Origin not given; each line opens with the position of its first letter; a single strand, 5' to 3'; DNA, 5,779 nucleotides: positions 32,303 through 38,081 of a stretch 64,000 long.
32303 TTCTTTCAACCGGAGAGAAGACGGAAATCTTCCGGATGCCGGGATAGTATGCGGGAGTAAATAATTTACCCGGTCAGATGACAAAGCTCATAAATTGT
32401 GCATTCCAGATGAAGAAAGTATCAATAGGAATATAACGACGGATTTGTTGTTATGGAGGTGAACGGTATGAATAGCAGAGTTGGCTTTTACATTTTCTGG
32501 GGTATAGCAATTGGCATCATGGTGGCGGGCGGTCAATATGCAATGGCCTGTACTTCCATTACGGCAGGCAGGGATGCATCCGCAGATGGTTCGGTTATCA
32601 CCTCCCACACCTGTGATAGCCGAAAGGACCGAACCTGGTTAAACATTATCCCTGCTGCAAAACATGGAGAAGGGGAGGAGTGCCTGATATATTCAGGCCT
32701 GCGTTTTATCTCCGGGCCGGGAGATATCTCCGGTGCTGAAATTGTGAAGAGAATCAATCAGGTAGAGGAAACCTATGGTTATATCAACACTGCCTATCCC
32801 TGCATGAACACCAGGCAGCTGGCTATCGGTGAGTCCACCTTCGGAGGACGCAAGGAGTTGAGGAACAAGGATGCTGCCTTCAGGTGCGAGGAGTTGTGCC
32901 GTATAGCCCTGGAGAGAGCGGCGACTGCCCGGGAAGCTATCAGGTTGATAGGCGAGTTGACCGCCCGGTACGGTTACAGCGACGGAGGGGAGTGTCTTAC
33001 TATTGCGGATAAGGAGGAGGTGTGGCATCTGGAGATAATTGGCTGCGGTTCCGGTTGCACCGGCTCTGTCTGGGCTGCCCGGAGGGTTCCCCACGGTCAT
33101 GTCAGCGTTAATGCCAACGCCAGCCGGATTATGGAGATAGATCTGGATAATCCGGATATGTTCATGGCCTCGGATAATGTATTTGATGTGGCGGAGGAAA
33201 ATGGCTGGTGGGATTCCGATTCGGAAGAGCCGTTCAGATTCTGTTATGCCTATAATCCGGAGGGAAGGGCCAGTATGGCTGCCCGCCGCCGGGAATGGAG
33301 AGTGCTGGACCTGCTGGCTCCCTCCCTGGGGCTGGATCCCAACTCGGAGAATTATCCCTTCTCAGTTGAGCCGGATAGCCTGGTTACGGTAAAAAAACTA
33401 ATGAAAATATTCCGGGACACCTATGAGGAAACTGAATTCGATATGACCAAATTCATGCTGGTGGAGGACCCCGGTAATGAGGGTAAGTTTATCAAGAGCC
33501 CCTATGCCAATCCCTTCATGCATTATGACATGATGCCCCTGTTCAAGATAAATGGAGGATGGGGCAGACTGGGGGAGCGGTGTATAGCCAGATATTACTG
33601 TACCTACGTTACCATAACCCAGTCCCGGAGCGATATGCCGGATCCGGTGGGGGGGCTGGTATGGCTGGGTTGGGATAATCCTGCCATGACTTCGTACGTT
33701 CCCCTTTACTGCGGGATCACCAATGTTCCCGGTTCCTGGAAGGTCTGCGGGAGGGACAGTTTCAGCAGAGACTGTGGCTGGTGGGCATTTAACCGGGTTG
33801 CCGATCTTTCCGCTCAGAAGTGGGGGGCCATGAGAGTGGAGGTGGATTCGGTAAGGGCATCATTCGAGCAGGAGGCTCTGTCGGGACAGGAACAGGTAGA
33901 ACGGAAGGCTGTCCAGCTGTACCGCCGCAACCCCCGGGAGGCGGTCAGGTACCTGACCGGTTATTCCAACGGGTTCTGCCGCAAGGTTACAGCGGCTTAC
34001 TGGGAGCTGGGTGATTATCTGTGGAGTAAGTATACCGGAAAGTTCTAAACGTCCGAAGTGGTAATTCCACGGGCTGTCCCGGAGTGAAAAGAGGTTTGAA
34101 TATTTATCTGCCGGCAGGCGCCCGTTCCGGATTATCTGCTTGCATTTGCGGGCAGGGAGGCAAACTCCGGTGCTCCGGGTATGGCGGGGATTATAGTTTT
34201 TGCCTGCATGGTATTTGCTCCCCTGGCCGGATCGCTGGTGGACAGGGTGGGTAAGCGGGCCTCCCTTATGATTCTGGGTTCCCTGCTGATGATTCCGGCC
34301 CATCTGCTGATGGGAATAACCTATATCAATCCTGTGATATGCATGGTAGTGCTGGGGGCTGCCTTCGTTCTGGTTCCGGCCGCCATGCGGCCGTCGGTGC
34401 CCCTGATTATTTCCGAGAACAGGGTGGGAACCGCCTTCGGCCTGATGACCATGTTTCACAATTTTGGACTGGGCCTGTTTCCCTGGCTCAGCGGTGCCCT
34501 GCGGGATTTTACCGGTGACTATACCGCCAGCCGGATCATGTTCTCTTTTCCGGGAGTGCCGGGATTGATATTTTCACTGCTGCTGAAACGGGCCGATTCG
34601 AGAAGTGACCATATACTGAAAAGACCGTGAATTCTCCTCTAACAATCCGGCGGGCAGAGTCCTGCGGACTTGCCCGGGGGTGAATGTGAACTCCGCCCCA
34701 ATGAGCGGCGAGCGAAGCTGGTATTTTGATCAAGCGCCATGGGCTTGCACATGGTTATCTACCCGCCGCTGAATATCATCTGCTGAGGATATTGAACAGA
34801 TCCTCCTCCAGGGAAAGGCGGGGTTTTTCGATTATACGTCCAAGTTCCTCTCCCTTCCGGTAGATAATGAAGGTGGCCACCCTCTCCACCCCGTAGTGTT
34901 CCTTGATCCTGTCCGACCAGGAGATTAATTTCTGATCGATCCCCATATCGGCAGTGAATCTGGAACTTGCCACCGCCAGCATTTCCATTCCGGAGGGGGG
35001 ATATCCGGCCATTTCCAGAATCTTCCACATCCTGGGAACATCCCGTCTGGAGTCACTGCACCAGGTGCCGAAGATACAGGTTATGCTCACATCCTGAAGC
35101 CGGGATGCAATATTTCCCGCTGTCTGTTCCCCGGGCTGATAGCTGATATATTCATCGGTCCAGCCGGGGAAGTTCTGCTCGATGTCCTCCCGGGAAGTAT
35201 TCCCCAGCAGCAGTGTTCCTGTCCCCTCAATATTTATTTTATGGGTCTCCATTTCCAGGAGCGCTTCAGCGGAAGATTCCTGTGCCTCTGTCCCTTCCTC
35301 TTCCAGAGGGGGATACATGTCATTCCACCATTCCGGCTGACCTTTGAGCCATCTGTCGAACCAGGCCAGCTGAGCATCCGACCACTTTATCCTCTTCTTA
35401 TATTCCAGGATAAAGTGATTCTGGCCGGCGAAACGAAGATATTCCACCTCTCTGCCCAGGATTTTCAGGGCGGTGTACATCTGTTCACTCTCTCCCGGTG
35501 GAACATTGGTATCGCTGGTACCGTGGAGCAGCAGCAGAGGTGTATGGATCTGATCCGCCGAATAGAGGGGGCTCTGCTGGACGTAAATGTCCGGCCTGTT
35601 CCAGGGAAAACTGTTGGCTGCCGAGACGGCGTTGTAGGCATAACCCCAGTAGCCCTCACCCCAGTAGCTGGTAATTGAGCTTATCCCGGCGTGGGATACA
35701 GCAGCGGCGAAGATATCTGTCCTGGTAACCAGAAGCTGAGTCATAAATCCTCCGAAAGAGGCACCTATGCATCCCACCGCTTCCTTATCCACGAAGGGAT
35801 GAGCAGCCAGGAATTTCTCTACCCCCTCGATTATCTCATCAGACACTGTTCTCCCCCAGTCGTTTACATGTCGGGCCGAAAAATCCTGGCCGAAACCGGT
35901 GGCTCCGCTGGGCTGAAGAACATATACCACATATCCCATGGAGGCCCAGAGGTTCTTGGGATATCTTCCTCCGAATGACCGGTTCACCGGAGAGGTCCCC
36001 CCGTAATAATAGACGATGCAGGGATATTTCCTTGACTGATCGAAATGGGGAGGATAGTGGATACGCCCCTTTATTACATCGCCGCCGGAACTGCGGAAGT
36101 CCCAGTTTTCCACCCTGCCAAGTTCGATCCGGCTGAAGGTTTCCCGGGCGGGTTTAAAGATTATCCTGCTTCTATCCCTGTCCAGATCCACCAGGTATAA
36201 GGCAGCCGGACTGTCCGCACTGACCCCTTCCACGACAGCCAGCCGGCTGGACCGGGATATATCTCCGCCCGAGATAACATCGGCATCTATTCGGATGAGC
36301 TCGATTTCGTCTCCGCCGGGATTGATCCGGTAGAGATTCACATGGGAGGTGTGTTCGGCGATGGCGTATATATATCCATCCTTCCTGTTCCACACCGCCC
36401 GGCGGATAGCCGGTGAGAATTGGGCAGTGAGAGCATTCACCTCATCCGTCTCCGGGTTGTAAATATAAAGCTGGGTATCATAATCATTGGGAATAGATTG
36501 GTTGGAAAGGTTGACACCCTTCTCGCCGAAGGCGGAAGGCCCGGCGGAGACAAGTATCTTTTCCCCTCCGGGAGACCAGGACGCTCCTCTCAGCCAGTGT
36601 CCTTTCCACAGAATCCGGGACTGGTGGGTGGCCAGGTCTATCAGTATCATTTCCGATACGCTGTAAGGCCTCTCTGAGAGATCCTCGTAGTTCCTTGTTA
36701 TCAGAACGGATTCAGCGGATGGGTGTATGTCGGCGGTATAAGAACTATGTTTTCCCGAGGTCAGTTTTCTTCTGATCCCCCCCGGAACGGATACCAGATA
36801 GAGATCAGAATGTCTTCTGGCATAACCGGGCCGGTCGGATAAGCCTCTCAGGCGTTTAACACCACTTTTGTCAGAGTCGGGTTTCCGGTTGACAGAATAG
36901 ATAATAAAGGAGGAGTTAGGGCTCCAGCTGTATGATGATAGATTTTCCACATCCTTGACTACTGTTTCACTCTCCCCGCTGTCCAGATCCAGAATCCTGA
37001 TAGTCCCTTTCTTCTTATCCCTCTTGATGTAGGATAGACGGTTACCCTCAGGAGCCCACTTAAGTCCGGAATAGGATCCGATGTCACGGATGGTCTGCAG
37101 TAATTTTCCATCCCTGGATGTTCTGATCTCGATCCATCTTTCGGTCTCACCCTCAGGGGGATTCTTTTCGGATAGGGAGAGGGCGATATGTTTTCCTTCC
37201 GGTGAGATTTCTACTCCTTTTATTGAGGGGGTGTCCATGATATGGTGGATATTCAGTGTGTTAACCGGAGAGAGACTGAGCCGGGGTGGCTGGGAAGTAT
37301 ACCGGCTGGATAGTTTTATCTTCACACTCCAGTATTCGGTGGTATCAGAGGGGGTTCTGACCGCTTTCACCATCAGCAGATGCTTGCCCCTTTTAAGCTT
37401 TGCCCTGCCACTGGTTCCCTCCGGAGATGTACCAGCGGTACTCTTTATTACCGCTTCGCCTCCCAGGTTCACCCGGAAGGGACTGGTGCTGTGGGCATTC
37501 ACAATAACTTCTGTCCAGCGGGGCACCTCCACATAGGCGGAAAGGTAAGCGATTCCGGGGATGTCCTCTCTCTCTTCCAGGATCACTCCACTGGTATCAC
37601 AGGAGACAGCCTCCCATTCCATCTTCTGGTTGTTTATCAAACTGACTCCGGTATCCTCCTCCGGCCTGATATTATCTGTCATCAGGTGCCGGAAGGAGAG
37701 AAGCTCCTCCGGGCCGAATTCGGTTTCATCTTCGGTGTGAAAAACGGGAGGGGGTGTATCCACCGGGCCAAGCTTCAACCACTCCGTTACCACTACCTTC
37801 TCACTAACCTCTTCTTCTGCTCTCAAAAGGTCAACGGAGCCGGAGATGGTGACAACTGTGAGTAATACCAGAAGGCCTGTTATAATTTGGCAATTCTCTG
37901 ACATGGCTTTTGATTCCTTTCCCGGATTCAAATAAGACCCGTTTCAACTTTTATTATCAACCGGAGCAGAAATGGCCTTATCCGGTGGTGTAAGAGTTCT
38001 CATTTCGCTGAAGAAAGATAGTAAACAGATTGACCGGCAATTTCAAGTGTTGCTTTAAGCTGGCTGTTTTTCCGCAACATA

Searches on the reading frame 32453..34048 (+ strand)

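Call 50: search_protein_families(library=pfam, proteins=[window:32453-34048:+], max_evalue=0.0001)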
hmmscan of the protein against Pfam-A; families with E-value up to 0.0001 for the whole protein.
window:32453-34048:+ (531 aa): 1 family
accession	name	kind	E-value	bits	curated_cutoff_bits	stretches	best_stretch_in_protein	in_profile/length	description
PF03577.20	Peptidase_C69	-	2.4e-59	201.8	23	1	32-466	1-398/402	Peptidase family C69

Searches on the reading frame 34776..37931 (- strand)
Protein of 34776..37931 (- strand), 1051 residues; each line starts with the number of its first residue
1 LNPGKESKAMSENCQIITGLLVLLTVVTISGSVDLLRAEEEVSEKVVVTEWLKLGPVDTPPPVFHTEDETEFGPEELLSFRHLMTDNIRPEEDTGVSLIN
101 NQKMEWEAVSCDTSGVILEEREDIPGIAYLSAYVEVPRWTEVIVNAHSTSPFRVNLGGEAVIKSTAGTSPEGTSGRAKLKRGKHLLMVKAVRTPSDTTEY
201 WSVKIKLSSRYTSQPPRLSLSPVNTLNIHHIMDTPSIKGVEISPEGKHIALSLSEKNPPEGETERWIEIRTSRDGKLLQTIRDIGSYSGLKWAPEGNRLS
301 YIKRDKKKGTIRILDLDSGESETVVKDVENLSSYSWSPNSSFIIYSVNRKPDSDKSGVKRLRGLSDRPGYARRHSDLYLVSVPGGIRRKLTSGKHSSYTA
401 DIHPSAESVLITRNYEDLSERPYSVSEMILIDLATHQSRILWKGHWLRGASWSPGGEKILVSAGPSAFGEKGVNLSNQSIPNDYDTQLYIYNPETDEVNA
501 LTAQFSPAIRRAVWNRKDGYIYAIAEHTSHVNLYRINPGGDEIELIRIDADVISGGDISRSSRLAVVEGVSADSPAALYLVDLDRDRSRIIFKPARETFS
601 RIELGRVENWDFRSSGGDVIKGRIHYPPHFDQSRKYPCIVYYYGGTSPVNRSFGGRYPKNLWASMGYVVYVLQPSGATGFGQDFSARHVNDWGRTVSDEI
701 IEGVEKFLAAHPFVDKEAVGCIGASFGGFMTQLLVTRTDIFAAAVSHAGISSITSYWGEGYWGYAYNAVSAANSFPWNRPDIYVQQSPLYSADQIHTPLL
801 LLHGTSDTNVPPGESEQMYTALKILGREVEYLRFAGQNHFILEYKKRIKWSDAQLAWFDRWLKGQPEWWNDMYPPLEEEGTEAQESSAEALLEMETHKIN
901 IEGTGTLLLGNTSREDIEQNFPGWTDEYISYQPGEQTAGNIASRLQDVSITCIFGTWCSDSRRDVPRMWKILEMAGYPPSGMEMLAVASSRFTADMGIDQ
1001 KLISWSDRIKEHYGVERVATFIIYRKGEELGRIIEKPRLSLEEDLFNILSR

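Call 50: search_protein_families(library=pfam, proteins=[window:34776-37931:-], max_evalue=0.0001)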
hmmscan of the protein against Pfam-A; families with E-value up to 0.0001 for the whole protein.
window:34776-37931:- (1051 aa): 8 families
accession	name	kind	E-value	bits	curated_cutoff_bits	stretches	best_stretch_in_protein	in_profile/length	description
PF00326.27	Peptidase_S9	-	6.1e-43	147.2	22.6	1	660-864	8-212/213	Prolyl oligopeptidase family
PF02897.21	Peptidase_S9_N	-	3.1e-06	26.6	24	0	235-308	124-193/414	Prolyl oligopeptidase, N-terminal beta-propeller domain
PF02129.25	Peptidase_S15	-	3.5e-06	27.3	23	0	617-760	2-140/262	X-Pro dipeptidyl-peptidase (S15 family)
PF12146.15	Hydrolase_4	-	9.3e-06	25.5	27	0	791-829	186-224/239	Serine aminopeptidase, S33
PF01738.24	DLH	-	1.1e-05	25.5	21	1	706-847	86-194/217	Dienelactone hydrolase family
PF00756.26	Esterase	-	5e-05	23.6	22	1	619-845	7-232/251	Putative esterase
PF25174.1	Beta-prop_THOC3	-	6.3e-05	22.6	305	0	264-346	68-147/272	THOC3 beta-propeller domain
PF08840.17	BAAT_C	-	7.3e-05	23.3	20.9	0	706-752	11-57/210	BAAT / Acyl-CoA thioester hydrolase C terminal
